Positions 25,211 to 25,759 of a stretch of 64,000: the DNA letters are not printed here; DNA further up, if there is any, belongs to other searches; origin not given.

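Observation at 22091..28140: Second, independent homogenized block (249-bp unit) built from three roughly 1.76-2.0 kb higher-order copies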

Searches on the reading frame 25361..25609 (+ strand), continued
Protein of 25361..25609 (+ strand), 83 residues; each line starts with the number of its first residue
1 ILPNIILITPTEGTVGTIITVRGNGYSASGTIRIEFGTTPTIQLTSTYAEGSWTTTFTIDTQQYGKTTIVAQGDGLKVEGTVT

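Call 63: list_cluster_members(proteins=[P0004, P0005, P0006, P0009, P0018, P0024, P0028, P0035, P0061, P0048])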
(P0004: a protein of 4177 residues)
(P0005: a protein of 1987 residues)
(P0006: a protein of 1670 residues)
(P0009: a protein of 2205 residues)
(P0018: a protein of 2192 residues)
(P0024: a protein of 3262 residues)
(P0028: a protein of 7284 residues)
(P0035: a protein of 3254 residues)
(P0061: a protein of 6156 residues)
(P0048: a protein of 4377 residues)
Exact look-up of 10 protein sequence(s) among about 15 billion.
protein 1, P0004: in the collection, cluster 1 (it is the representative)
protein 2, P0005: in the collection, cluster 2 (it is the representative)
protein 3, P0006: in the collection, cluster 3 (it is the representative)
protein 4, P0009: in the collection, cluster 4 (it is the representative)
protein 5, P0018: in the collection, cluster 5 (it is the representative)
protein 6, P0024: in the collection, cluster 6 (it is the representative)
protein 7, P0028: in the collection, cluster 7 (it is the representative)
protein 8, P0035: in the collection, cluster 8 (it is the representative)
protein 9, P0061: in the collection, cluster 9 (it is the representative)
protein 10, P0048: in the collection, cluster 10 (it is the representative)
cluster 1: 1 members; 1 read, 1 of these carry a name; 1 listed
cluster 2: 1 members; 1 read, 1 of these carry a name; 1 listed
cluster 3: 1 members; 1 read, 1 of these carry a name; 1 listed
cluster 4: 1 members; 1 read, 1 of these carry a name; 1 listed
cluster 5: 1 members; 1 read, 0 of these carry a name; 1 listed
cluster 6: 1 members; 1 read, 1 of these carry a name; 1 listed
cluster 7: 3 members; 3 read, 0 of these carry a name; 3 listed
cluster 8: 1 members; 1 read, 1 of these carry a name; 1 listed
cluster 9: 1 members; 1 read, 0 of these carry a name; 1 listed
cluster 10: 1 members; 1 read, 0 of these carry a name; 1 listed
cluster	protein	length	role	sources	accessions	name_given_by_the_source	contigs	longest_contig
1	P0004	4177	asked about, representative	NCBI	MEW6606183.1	MAG: 6-bladed beta-propeller, partial [bacterium]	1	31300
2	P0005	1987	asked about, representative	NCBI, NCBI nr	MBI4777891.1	hypothetical protein HY792_03090, partial [Candidatus Desantisbacteria bacterium] | hypothetical protein [Candidatus Desantisbacteria bacterium]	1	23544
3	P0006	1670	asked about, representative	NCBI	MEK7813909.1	MAG: hypothetical protein AAB296_09120, partial [Candidatus Desantisbacteria bacterium]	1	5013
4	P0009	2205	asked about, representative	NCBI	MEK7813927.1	MAG: IPT/TIG domain-containing protein, partial [Candidatus Desantisbacteria bacterium]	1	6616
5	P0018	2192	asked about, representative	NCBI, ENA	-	-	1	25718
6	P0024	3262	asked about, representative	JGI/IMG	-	hypothetical protein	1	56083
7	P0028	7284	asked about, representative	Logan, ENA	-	-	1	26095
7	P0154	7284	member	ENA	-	-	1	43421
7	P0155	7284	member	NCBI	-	-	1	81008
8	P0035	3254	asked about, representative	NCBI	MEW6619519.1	MAG: FG-GAP-like repeat-containing protein, partial [bacterium]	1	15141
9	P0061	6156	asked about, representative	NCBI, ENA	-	-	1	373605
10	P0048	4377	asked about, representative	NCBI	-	-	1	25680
